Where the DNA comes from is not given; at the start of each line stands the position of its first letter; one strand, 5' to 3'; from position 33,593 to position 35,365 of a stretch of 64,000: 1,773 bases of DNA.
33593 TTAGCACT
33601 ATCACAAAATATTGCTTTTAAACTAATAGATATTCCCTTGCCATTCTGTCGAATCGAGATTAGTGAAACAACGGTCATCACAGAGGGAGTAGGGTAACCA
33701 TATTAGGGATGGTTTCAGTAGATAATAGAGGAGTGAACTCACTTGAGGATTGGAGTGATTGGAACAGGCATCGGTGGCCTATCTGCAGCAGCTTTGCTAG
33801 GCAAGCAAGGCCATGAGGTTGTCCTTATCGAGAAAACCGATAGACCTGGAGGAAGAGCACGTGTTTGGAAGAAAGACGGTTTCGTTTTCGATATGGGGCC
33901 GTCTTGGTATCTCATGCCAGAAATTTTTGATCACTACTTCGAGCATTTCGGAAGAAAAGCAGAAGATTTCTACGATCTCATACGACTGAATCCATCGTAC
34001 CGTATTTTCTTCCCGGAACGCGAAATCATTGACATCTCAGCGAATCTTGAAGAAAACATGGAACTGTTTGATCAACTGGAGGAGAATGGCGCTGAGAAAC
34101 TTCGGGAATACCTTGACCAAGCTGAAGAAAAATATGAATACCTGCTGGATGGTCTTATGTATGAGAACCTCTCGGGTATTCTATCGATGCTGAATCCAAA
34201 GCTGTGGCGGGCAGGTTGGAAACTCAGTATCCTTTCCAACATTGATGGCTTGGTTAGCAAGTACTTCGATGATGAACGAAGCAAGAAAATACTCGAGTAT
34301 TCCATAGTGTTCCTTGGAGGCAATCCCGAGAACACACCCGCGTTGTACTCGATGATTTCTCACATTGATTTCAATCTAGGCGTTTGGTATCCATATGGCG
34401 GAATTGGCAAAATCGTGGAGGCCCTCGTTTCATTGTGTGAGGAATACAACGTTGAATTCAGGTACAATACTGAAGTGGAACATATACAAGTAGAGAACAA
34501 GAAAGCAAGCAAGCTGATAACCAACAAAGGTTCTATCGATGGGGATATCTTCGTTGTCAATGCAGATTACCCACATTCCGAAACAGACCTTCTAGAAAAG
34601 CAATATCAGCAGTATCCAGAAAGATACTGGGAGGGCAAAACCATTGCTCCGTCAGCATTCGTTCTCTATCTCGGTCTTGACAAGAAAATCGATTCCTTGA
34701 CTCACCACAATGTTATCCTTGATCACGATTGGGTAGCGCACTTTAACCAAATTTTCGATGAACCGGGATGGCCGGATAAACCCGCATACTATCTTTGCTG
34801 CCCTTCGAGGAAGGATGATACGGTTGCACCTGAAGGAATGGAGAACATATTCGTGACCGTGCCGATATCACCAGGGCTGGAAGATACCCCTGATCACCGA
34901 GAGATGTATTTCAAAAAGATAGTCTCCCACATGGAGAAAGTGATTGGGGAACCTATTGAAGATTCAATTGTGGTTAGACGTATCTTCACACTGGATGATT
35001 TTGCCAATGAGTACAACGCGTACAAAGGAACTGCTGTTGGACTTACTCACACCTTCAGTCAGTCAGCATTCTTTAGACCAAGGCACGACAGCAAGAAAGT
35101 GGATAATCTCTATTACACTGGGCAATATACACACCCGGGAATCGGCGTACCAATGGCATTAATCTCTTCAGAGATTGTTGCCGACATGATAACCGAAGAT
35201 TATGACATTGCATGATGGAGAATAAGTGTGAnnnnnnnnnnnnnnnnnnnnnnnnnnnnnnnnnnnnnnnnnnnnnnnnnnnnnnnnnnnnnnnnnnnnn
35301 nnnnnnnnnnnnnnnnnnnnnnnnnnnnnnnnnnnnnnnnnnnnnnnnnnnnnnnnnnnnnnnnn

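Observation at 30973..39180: Divergent carotenoid supercluster with a bacterioruberin-type CrtD-like / LyeJ-like / CruF-like triad plus GGPP synthase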

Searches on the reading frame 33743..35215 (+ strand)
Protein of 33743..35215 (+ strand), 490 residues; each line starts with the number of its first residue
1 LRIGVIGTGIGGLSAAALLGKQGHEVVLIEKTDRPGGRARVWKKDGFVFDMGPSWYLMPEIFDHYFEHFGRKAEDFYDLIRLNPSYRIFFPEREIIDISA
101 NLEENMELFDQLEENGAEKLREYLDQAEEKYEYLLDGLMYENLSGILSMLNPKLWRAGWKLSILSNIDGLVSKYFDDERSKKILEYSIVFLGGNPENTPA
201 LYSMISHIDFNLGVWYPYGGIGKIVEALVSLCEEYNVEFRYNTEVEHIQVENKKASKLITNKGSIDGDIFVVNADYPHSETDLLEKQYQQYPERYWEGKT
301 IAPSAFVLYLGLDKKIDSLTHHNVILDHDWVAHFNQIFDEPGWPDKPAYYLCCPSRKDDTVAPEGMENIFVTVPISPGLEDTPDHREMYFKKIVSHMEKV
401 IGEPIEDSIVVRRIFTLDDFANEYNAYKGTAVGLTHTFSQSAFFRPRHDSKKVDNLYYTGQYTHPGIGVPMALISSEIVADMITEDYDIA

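Call 3: search_protein_families(library=pfam, proteins=[window:33743-35215:+], max_evalue=0.01)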
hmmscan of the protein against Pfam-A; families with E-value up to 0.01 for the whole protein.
window:33743-35215:+ (490 aa): 11 families
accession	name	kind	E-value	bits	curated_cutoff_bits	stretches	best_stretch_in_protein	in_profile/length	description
PF01593.30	Amino_oxidase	-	8.1e-38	131.3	19.8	1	10-483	1-442/443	Flavin containing amine oxidoreductase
PF13450.12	NAD_binding_8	-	1e-16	61.4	21.9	1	5-63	1-59/68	NAD(P)-binding Rossmann-like domain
PF01266.30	DAO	-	1.9e-13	51.1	27.9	2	3-129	2-126/353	FAD dependent oxidoreductase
PF03486.20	HI0933_like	-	1.4e-07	31.6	50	0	3-37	3-37/244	HI0933-like protein Rossmann domain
PF07992.20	Pyr_redox_2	-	5.1e-06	26.5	26.1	1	2-38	2-39/291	Pyridine nucleotide-disulphide oxidoreductase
PF00890.30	FAD_binding_2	-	2.9e-05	23.9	20.4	1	5-37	4-36/414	FAD binding domain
PF00070.33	Pyr_redox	-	0.00012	23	22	0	2-36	1-35/82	Pyridine nucleotide-disulphide oxidoreductase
PF12831.13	FAD_oxidored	-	0.00058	19.7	27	1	5-38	4-37/416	FAD dependent oxidoreductase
PF01494.25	FAD_binding_3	-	0.00084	19.1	22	1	3-34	4-35/349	FAD binding domain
PF06100.17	MCRA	-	0.0023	17.3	23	0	224-259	208-248/495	MCRA family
PF03721.20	UDPG_MGDP_dh_N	-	0.0094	16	27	0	1-31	1-31/187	UDP-glucose/GDP-mannose dehydrogenase family, NAD binding domain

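Call 4: search_protein_families(library=ncbifam, proteins=[window:33743-35215:+], max_evalue=0.01)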
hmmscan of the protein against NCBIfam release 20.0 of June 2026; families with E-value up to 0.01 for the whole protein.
window:33743-35215:+ (490 aa): 66 families (the best 25 are shown)
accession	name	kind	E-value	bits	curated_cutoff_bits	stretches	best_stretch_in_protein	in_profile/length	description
NF058655.1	CrtID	equivalog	8.3e-203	674.5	640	1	4-480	2-478/478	bifunctional phytoene desaturase/3,4-desaturase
TIGR02734.1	crtI_fam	subfamily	8.3e-142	473.4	238.1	1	4-487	2-492/504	phytoene desaturase family protein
NF042421.1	hydcarot_desat_CrtD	equivalog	5.1e-74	249.5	500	1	4-485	5-485/487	1-hydroxycarotenoid 3,4-desaturase CrtD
NF045637.1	carotdesatCrtDProt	equivalog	1.1e-65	222.1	580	1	5-486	3-485/485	1-hydroxycarotenoid 3,4-desaturase CrtD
TIGR02730.1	carot_isom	equivalog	1.9e-23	83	586.9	2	167-486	172-491/493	carotenoid isomerase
NF045689.1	BCarotKetCrtO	equivalog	1.5e-20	73.3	1000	2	5-258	8-279/563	beta-carotene ketolase CrtO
TIGR02733.1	desat_CrtD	equivalog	2.3e-19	69.4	549.7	2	3-52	4-53/492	C-3',4' desaturase CrtD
NF005560.0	PRK07233.1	equivalog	5.5e-15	55.1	252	2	1-48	1-48/435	hypothetical protein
TIGR03467.1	HpnE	equivalog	9.9e-12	44.9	283.05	1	5-52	3-52/430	hydroxysqualene dehydroxylase HpnE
NF001933.0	PRK00711.1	subfamily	1.3e-11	44.2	383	2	222-274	201-253/429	D-amino acid dehydrogenase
NF005548.0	PRK07208.1-4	equivalog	3.8e-09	35.7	389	1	3-54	6-57/488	hypothetical protein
NF008845.0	PRK11883.1-5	equivalog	7.9e-09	34.3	560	1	2-57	6-67/468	protoporphyrinogen oxidase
NF008843.0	PRK11883.1-3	equivalog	1.9e-08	33.8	406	1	4-58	5-61/424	protoporphyrinogen oxidase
TIGR00562.1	proto_IX_ox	equivalog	2.4e-08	33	97.85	1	3-54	5-58/470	protoporphyrinogen oxidase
NF005545.0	PRK07208.1-1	equivalog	2.1e-07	29.7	451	1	4-56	11-64/504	hypothetical protein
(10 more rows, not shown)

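Call 54: search_solved_structures(query=window:33743-35215:+, max_evalue=1e-10)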
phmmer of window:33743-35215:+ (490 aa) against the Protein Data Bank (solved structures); distinct sequences matched with E-value up to 1e-10: 2.
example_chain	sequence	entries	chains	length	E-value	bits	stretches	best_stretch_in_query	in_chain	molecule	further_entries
4dgk_A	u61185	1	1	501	1e-65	225.7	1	5-486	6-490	Phytoene dehydrogenase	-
4rep_A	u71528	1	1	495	5.3e-60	206.9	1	5-485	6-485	Gamma-carotene desaturase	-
